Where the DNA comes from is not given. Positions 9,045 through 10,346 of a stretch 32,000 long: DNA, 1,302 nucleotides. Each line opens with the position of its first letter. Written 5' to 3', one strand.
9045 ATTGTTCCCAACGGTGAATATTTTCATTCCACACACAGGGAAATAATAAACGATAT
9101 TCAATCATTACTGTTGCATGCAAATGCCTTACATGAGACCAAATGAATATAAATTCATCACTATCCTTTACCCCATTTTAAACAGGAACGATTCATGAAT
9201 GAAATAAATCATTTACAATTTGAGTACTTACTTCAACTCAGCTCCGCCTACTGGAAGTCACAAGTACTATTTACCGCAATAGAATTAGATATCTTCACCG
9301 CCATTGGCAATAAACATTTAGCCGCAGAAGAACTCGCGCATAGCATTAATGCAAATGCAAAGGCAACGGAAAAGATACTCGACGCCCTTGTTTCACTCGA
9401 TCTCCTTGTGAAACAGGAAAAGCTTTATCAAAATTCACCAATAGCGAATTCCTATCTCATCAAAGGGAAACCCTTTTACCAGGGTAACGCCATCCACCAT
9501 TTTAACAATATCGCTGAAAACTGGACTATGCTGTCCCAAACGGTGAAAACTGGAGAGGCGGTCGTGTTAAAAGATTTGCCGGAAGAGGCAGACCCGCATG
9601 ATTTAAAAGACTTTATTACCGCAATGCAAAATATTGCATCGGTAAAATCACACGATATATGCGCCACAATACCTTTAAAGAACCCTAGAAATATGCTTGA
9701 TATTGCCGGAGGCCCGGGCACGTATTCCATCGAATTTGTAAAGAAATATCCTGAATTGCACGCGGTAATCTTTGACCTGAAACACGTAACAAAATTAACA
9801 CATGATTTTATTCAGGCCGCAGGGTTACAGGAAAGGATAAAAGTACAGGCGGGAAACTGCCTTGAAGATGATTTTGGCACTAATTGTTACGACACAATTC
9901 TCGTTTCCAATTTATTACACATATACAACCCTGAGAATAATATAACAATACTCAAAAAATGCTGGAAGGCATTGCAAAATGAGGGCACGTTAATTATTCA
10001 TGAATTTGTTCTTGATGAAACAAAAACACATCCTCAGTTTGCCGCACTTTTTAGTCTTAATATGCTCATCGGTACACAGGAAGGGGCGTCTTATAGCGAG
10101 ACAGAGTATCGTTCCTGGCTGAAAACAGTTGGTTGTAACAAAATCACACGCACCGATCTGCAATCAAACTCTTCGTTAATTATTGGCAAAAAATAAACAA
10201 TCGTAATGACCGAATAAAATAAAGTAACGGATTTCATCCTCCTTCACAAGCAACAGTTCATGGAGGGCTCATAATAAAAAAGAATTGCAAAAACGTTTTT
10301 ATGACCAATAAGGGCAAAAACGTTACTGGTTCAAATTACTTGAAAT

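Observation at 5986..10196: ThiC-family gene, class B radical SAM and family-2 O-methyltransferase form a bza-like cluster (anaerobic benzimidazole lower-ligand synthesis)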

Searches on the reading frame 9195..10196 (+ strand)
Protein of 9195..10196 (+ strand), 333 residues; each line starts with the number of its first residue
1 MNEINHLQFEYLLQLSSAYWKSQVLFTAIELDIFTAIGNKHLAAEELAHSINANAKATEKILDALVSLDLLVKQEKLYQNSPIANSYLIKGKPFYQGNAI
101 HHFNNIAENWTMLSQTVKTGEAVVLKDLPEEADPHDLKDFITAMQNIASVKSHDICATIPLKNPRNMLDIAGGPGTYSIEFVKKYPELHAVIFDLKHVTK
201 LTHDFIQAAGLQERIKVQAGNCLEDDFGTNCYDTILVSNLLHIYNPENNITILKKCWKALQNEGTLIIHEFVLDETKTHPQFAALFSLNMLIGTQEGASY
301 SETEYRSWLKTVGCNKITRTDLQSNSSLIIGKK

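Call 3: search_protein_families(library=pfam, proteins=[window:9195-10196:+])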
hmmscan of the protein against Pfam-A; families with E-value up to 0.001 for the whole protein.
window:9195-10196:+ (333 aa): 9 families
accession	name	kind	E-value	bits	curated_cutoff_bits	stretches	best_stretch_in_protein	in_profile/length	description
PF00891.24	Methyltransf_2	-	5.1e-26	91.8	22.3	1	132-313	31-208/210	O-methyltransferase domain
PF08100.18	Dimerisation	-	1.6e-19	69.9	25.6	1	10-88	7-91/93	O-methyltransferase dimerisation domain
PF13649.12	Methyltransf_25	-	9.5e-08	33.1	27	1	168-264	2-97/97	Methyltransferase domain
PF01209.24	Ubie_methyltran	-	7.7e-05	22.6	20.1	1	144-290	23-173/233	ubiE/COQ5 methyltransferase family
PF08241.18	Methyltransf_11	-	0.00063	20.8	21.2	0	168-268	1-95/95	Methyltransferase domain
PF13489.12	Methyltransf_23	-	0.00068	19.9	27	0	161-317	20-162/164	Methyltransferase domain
PF02353.26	CMAS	-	0.00076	19.3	27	0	148-278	47-174/273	Mycolic acid cyclopropane synthetase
PF13847.12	Methyltransf_31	-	0.00077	19.6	27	0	166-277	6-119/145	Methyltransferase domain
PF08242.18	Methyltransf_12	-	0.00098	20.2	30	0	168-266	1-98/98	Methyltransferase domain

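Call 4: search_protein_families(library=ncbifam, proteins=[window:9195-10196:+])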
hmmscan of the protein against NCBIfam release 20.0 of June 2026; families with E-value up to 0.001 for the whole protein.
window:9195-10196:+ (333 aa): 11 families
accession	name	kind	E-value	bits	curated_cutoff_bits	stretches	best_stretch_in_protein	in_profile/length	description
TIGR02716.1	C20_methyl_CrtF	equivalog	6.9e-16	58.2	276.1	1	24-317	6-302/306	bacteriochlorophyllide d C-20 methyltransferase BchU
NF053543.1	FlxJ_fam_MTase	equivalog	1.2e-13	50.7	560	1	40-280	47-295/352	FlxJ family methyltransferase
TIGR01934.1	MenG_MenH_UbiE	subfamily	1.3e-08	34.4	158.35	1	154-309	30-181/223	ubiquinone/menaquinone biosynthesis methyltransferase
TIGR04543.1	ketoArg_3Met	equivalog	7.3e-07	28.6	425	1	156-260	143-250/336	2-ketoarginine methyltransferase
NF043040.1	corrin_prot_MT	hypoth_equivalog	2.7e-06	27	180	1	162-285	40-164/216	corrinoid protein-associated methyltransferase CpaM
NF001242.0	PRK00216.1-3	equivalog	7.1e-06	25.6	351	1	159-291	64-198/258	bifunctional demethylmenaquinone methyltransferase/2-methoxy-6-polyprenyl-1,4-benzoquinol methylase UbiE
NF011650.0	PRK15068.1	equivalog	0.00014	20.9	209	1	151-277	110-234/324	tRNA 5-methoxyuridine(34)/uridine 5-oxyacetic acid(34) synthase CmoB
NF001244.0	PRK00216.1-5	equivalog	0.0002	20.7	216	1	155-306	40-191/236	bifunctional demethylmenaquinone methyltransferase/2-methoxy-6-polyprenyl-1,4-benzoquinol methylase UbiE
TIGR03533.1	L3_gln_methyl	equivalog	0.00023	20.6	229.7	1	159-237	117-195/284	50S ribosomal protein L3 N(5)-glutamine methyltransferase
NF001240.0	PRK00216.1-1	equivalog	0.00051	19.2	378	1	161-291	61-191/251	bifunctional demethylmenaquinone methyltransferase/2-methoxy-6-polyprenyl-1,4-benzoquinol methylase UbiE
NF052510.1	methyltran_MpqE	exception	0.00081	18.8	335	0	156-291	39-174/234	methyl-plastoquinone biosynthesis methyltransferase MpqE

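Call 43: find_homologous_proteins(query=window:9195-10196:+)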
Query window:9195-10196:+ (333 aa): 346 proteins with E <= 0.001 among 1333 candidates; the best 120 are listed.
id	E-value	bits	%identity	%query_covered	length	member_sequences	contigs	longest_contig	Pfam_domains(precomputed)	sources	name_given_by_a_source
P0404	3.6e-216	734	98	100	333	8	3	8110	PF13649.13,PF00891.25,PF08100.19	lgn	-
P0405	7.7e-187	638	84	100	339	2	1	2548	PF13847.13,PF13649.13,PF00891.25,PF08100.19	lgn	-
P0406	6.9e-175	599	81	100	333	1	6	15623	PF13847.13,PF13489.13,PF13649.13,PF00891.25,PF08100.19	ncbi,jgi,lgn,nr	ncbi:MAG: methyltransferase domain-containing protein [Planctomycetes bacterium]|nr:methyltransferas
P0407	3.5e-146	504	66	100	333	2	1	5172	PF13489.13,PF13649.13,PF00891.25,PF08100.19,PF08241.19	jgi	-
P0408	5.3e-143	494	66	99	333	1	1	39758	PF13847.13,PF13489.13,PF02353.27,PF05175.21,PF13649.13,PF00891.25,PF08100.19,PF01209.25,PF08241.19,PF08242.19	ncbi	-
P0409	1.6e-142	493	65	100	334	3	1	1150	PF13847.13,PF13489.13,PF05175.21,PF13649.13,PF00891.25,PF08100.19,PF01209.25,PF08241.19,PF08242.19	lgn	-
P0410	1.6e-142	493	64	100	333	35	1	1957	PF13847.13,PF13489.13,PF05175.21,PF13649.13,PF00891.25,PF08100.19,PF01209.25,PF08241.19,PF08242.19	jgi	jgi:ubiquinone/menaquinone biosynthesis C-methylase UbiE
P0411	6.6e-142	490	64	99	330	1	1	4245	PF13649.13,PF00891.25,PF08100.19,PF01209.25,PF08241.19,PF08242.19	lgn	-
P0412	1.9e-141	489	64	98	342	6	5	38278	PF13489.13,PF13649.13,PF00891.25,PF08100.19,PF01209.25,PF08241.19,PF08242.19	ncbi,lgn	ncbi:MAG: methyltransferase [Candidatus Brocadiaceae bacterium]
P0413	7.0e-141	487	65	99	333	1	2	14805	PF13847.13,PF13489.13,PF02353.27,PF13649.13,PF00891.25,PF08100.19,PF01209.25,PF08241.19,PF08242.19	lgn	-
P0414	1.9e-140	486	64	100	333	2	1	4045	PF13847.13,PF13489.13,PF13649.13,PF00891.25,PF08100.19,PF01209.25,PF08242.19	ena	-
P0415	3.7e-140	485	64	99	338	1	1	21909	PF13847.13,PF13649.13,PF00891.25,PF08100.19,PF01209.25,PF08242.19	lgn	-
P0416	4.6e-140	484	62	100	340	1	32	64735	PF13489.13,PF13649.13,PF00891.25,PF08100.19,PF08241.19,PF08242.19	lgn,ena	-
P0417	9.8e-140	483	65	100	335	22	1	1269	PF13847.13,PF13489.13,PF05175.21,PF13649.13,PF00891.25,PF08100.19,PF01209.25,PF08241.19,PF08242.19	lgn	-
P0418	2.7e-139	482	63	100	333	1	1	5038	PF13847.13,PF13489.13,PF13649.13,PF00891.25,PF08100.19,PF01209.25,PF08241.19,PF08242.19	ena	-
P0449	3.7e-136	472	63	100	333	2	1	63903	PF13847.13,PF13489.13,PF13649.13,PF00891.25,PF08100.19,PF01209.25,PF08242.19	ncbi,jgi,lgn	ncbi:MAG: methyltransferase domain-containing protein [Candidatus Brocadia sp.]|jgi:ubiquinone/menaq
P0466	1.9e-134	466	61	100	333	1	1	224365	PF13847.13,PF13489.13,PF05175.21,PF13649.13,PF00891.25,PF08100.19,PF01209.25,PF08241.19,PF08242.19,PF10294.16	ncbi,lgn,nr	ncbi:MAG: acetylserotonin O-methyltransferase [Candidatus Brocadiaceae bacterium]|nr:acetylserotonin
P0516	3.8e-66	242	39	97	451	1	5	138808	PF13847.13,PF13489.13,PF05175.21,PF13649.13,PF01257.26,PF00891.25,PF08100.19,PF08242.19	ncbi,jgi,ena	jgi:(2Fe-2S) ferredoxin/ubiquinone/menaquinone biosynthesis C-methylase UbiE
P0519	1.1e-64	237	40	97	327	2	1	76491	PF13489.13,PF00891.25,PF08100.19,PF08242.19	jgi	-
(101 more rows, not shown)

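Call 44: find_encoding_contigs(protein=P0516, flank=10000, max_places=2)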
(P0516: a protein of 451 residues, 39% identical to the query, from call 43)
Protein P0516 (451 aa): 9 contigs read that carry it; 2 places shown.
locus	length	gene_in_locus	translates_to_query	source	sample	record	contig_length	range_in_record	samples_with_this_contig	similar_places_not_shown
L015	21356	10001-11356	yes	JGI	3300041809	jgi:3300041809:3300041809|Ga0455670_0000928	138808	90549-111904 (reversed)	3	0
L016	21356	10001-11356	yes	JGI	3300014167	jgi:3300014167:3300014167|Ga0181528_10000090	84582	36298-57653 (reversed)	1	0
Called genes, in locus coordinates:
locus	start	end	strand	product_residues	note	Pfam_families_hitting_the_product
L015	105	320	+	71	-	-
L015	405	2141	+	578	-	-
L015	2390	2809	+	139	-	-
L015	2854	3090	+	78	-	-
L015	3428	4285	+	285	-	-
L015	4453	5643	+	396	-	PF00772:DnaB, PF03796:DnaB_C, PF13481:AAA_25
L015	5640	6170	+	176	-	-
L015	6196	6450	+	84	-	PF12728:HTH_17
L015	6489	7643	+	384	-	PF00589:Phage_integrase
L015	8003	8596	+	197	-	-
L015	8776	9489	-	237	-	PF13483:Lactamase_B_3, PF12706:Lactamase_B_2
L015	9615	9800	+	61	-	-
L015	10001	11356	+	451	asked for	PF01257:2Fe-2S_thioredx (weak), PF08100:Dimerisation, PF00891:Methyltransf_2, PF05175:MTS, PF13489:Methyltransf_23, PF13847:Methyltransf_31 (weak), PF08242:Methyltransf_12 (weak), PF13649:Methyltransf_25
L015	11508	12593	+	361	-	PF01370:Epimerase, PF04321:RmlD_sub_bind (weak), PF16363:GDP_Man_Dehyd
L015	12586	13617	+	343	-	PF01370:Epimerase, PF16363:GDP_Man_Dehyd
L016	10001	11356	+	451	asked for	PF01257:2Fe-2S_thioredx (weak), PF08100:Dimerisation, PF00891:Methyltransf_2, PF05175:MTS, PF13489:Methyltransf_23, PF13847:Methyltransf_31 (weak), PF08242:Methyltransf_12 (weak), PF13649:Methyltransf_25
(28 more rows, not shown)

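Call 45: find_encoding_contigs(protein=P0466, flank=10000, max_places=1)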
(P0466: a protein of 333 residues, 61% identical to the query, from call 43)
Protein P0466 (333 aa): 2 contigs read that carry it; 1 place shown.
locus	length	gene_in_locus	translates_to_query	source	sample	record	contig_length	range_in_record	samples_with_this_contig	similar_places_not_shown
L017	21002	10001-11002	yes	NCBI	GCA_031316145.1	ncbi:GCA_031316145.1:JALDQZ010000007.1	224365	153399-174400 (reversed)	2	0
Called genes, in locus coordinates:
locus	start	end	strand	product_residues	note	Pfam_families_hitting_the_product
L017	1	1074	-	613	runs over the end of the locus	PF02518:HATPase_c, PF13589:HATPase_c_3 (faint), PF00204:DNA_gyraseB, PF01751:Toprim, PF00986:DNA_gyraseB_C (weak)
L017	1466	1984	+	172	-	PF01322:Cytochrom_C_2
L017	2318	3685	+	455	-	PF00171:Aldedh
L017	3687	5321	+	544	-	PF02776:TPP_enzyme_N, PF00205:TPP_enzyme_M, PF02775:TPP_enzyme_C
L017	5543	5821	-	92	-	-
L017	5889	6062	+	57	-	-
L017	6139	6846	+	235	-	PF01656:CbiA, PF13500:AAA_26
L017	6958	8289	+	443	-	PF01964:ThiC_Rad_SAM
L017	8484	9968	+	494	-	PF04055:Radical_SAM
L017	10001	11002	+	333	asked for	PF08100:Dimerisation, PF00891:Methyltransf_2, PF01209:Ubie_methyltran, PF05175:MTS (weak), PF13489:Methyltransf_23 (weak), PF13649:Methyltransf_25, PF13847:Methyltransf_31 (weak), PF08242:Methyltransf_12, +2 more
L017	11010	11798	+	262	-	PF02698:DUF218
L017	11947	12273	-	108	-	-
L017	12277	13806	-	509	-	PF12801:Fer4_5, PF13187:Fer4_9 (weak), PF13237:Fer4_10 (weak), PF13414:TPR_11 (weak), PF13432:TPR_16, PF14559:TPR_19, PF13424:TPR_12 (weak), PF13424:TPR_12, +13 more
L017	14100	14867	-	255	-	PF10418:DHODB_Fe-S_bind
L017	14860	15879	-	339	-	PF01180:DHO_dh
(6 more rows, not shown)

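Call 46: find_encoding_contigs(protein=P0519, flank=10000, max_places=1)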
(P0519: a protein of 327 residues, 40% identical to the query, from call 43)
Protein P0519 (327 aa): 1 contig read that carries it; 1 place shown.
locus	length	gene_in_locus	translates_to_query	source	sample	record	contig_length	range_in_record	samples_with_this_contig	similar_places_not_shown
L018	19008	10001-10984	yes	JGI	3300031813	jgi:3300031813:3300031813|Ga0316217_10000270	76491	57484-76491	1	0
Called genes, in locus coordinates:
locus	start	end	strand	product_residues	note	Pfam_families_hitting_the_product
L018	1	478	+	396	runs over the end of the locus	PF16548:FlgT_N (weak)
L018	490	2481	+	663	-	PF00515:TPR_1 (faint), PF07719:TPR_2 (faint), PF13428:TPR_14 (faint), PF14559:TPR_19 (faint), PF03783:CsgG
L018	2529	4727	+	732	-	PF00041:fn3 (faint), PF25788:Ig_Rha78A_N (faint), PF25833:Fn3_SaeA_3rd (faint)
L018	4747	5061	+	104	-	-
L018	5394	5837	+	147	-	PF01047:MarR, PF12802:MarR_2, PF13412:HTH_24 (weak), PF22166:WHD_ArnR1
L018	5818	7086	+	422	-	PF02321:OEP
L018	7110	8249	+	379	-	PF00364:Biotin_lipoyl (faint), PF25917:BSH_RND, PF25919:BSH_CusB (weak), PF25973:BSH_CzcB, PF25881:HH_YBHG, PF25885:HH_EMRA (weak), PF25954:Beta-barrel_RND_2, PF25963:Beta-barrel_AAEA (weak), +2 more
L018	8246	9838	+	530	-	PF00083:Sugar_tr, PF06609:TRI12 (weak), PF07690:MFS_1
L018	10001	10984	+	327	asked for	PF08100:Dimerisation, PF00891:Methyltransf_2, PF13489:Methyltransf_23, PF08242:Methyltransf_12 (weak)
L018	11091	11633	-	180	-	PF01558:POR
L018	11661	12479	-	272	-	PF02775:TPP_enzyme_C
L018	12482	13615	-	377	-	PF01855:POR_N, PF02780:Transketolase_C (weak), PF17147:PFOR_II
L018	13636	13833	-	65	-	PF14697:Fer4_21 (faint), PF12797:Fer4_2 (faint), PF12837:Fer4_6 (faint), PF13237:Fer4_10, PF00037:Fer4 (weak), PF12800:Fer4_4 (faint), PF12838:Fer4_7 (weak), PF13187:Fer4_9, +1 more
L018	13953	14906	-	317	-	PF00056:Ldh_1_N, PF02866:Ldh_1_C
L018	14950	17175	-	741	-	PF03971:IDH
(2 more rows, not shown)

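Call 50: find_encoding_contigs(protein=P0449, flank=10000, max_places=1)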
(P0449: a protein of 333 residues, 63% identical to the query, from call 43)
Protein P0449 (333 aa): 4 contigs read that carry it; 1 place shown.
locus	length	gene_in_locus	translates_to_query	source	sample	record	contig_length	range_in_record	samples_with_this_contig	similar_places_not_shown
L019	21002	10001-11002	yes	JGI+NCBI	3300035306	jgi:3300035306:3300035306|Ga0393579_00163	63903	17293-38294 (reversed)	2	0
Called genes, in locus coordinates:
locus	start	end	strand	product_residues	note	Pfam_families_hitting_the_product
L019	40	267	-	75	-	-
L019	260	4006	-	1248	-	PF01339:CheB_methylest, PF03705:CheR_N, PF01739:CheR, PF13596:PAS_10, PF01590:GAF, PF13185:GAF_2, PF00989:PAS, PF08447:PAS_3, +3 more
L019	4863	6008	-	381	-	PF00155:Aminotran_1_2, PF00266:Aminotran_5, PF01053:Cys_Met_Meta_PP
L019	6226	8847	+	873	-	PF00270:DEAD (weak), PF04851:ResIII (faint), PF00271:Helicase_C (weak), PF13307:Helicase_C_2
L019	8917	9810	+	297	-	PF01073:3Beta_HSD, PF01370:Epimerase, PF04321:RmlD_sub_bind (faint), PF05368:NmrA, PF07993:NAD_binding_4 (weak), PF13460:NAD_binding_10, PF16363:GDP_Man_Dehyd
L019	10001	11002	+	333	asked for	PF08100:Dimerisation, PF00891:Methyltransf_2, PF01209:Ubie_methyltran (weak), PF13489:Methyltransf_23 (weak), PF13649:Methyltransf_25, PF13847:Methyltransf_31 (weak), PF08242:Methyltransf_12 (weak)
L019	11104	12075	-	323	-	PF09851:SHOCT (faint)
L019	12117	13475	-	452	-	PF18073:Zn_ribbon_LapB, PF03796:DnaB_C (faint), PF06745:ATPase, PF13481:AAA_25, PF23442:DUF7125 (weak), PF25199:nSTAND_NTPase5 (weak), PF13541:ChlI, PF05362:Lon_C (weak)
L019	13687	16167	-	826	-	PF02861:Clp_N, PF23569:NBD_SMAX1 (weak), PF00004:AAA, PF17871:AAA_lid_9, PF07724:AAA_2, PF00004:AAA, PF07728:AAA_5, PF10431:ClpB_D2-small, +10 more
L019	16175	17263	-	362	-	PF00217:ATP-gua_Ptrans, PF27454:McsB_C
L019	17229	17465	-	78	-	PF02151:UVR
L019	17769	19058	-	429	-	PF00215:OMPdecase, PF02581:TMP-TENI (weak), PF03737:RraA-like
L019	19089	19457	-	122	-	PF01242:PTPS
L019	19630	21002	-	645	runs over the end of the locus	PF02518:HATPase_c, PF13589:HATPase_c_3, PF01119:DNA_mis_repair, PF08676:MutL_C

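Call 57: search_solved_structures(query=window:9195-10196:+, max_evalue=0.001)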
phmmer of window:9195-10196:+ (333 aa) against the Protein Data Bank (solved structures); distinct sequences matched with E-value up to 0.001: 74 (the best 60 are shown).
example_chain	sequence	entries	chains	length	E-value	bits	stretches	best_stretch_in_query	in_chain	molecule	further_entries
8tji_A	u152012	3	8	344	2.4e-28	102.5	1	10-330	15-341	RedM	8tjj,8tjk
7wdq_A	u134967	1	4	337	2.7e-28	102.3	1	14-314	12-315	SAM-dependent MTHB methyltransferase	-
7wdw_A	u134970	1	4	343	2.9e-28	102.2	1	14-314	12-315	DSYB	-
7clf_A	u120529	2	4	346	3.1e-27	98.9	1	18-333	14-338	Methyltransferase domain-containing protein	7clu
22ow_A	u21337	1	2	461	1.4e-26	96.7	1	11-330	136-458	Methyltransferase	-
5i2h_A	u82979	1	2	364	6.2e-26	94.6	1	164-319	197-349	O-methyltransferase family 2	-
2r3s_A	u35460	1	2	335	1.1e-24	90.5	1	16-316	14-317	uncharacterized protein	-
4a6d_A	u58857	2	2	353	6.7e-21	78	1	12-314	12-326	HYDROXYINDOLE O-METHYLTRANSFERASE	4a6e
7ux6_A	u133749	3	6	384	2.3e-20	76.3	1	18-324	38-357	MfnG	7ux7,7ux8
3mcz_A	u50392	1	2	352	6.1e-20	74.9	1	12-300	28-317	O-methyltransferase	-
6c5b_A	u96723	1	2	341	2.1e-19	73.1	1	11-297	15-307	Methyltransferase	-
8rdm_A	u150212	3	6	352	6e-17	65.1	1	22-281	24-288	DtpM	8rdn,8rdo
4qvg_A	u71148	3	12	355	9.1e-17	64.5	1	157-320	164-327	SibL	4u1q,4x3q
8h3t_A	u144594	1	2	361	1.1e-13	54.3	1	12-296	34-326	AlpH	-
8j3i_A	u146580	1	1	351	2.6e-12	49.8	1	162-278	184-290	(S)-scoulerine 9-O-methyltransferase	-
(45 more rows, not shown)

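Call 76: predict_structure(alignment_id=A1)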
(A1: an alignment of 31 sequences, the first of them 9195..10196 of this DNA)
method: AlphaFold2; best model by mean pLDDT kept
length: 333 residues; sequences in the alignment: 31
mean_pLDDT: 89.7   pTM: 0.83
mean pLDDT of the five models: 89.7, 88.2, 87.9, 86.1, 84.6
residues with pLDDT >= 90: 205; 70-90: 112; 50-70: 12; < 50: 4
segments of 3 or more residues with pLDDT < 50: 126-129
pLDDT, mean of each block of 10 residues (from residue 1): 83 91 95 97 97 97 98 97 96 88 84 86 56 76 86 87 93 93 96 92 93 96 95 95 91 98 94 71 85 80 94 94 86 95
secondary structure, 60 per line:
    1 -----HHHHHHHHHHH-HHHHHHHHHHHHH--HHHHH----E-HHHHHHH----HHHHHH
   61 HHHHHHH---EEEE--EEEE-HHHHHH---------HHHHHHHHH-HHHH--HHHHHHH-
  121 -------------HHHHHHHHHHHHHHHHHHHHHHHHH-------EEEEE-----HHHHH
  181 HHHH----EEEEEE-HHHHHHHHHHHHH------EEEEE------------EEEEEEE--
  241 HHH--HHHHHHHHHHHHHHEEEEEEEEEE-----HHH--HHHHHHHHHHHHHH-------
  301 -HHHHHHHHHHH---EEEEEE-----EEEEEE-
elements in order: H6-16 H18-30 H33-37 H44-50 H55-67 E71-74 E77-80 H82-87 H97-105 H107-110 H113-119 H134-158 E166-170 H176-184 E189-194 H196-208 E215-219 E232-238 H246-259 E260-269 H280-293 H302-312 E316-321 E327-332

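Call 80: fold_search(model_id=the predicted structure, library=pdb)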
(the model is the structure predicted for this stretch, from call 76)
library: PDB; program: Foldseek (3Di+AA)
matches with E <= 10: 1972; with E <= 0.001: 1357
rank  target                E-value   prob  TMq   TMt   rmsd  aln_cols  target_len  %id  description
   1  8tji_B                3.5e-28  1.00  0.84  0.86   3.2       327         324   26  SAM-dependent methyltransferase RedM, apo (released 2023-12-13)
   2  8tjk_A                3.7e-28  1.00  0.83  0.86   3.3       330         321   25  SAM-dependent methyltransferase RedM bound to SAH (released 2023-12-13)
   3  8tjj_D                3.7e-28  1.00  0.83  0.84   3.4       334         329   26  SAM-dependent methyltransferase RedM bound to SAM (released 2023-12-13)
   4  8tjj_B                4.1e-28  1.00  0.82  0.85   3.6       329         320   25  SAM-dependent methyltransferase RedM bound to SAM (released 2023-12-13)
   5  8tjj_C                5.5e-28  1.00  0.82  0.83   3.5       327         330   26  SAM-dependent methyltransferase RedM bound to SAM (released 2023-12-13)
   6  8tjj_A                1.1e-27  1.00  0.84  0.88   3.1       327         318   25  SAM-dependent methyltransferase RedM bound to SAM (released 2023-12-13)
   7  4a6d                  1.9e-27  1.00  0.87  0.84   3.5       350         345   24  Crystal structure of human N-acetylserotonin methyltransferase (ASMT) in complex with SAM (released 2012-11-07)
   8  2r3s_A                1.9e-26  1.00  0.87  0.88   2.9       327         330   24  CRYSTAL STRUCTURE OF A PUTATIVE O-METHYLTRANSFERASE (NPUN_R0239) FROM NOSTOC PUNCTIFORME PCC 73102 AT 2.15 A RESOLUTIO (released 2007-09-11)
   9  2r3s_B                2.7e-26  1.00  0.87  0.89   2.6       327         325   24  CRYSTAL STRUCTURE OF A PUTATIVE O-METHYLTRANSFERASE (NPUN_R0239) FROM NOSTOC PUNCTIFORME PCC 73102 AT 2.15 A RESOLUTIO (released 2007-09-11)
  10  7wdq_A                3.6e-26  1.00  0.79  0.79   3.9       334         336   25  DsyB in complex with SAM (released 2022-06-01)
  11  7clf_A                6.8e-26  1.00  0.87  0.86   2.9       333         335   25  PigF with SAH (released 2021-07-28)
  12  3mcz_B                7.2e-26  1.00  0.85  0.85   3.2       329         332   21  The Structure of an O-methyltransferase family protein from Burkholderia thailandensis. (released 2010-05-26)
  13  3mcz_A                1.1e-25  1.00  0.85  0.83   3.1       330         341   21  The Structure of an O-methyltransferase family protein from Burkholderia thailandensis. (released 2010-05-26)
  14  7clu_A                1.1e-25  1.00  0.82  0.81   3.9       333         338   24  PigF with SAH (released 2021-07-28)
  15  8tjk_B                1.4e-25  1.00  0.82  0.89   3.1       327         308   24  SAM-dependent methyltransferase RedM bound to SAH (released 2023-12-13)
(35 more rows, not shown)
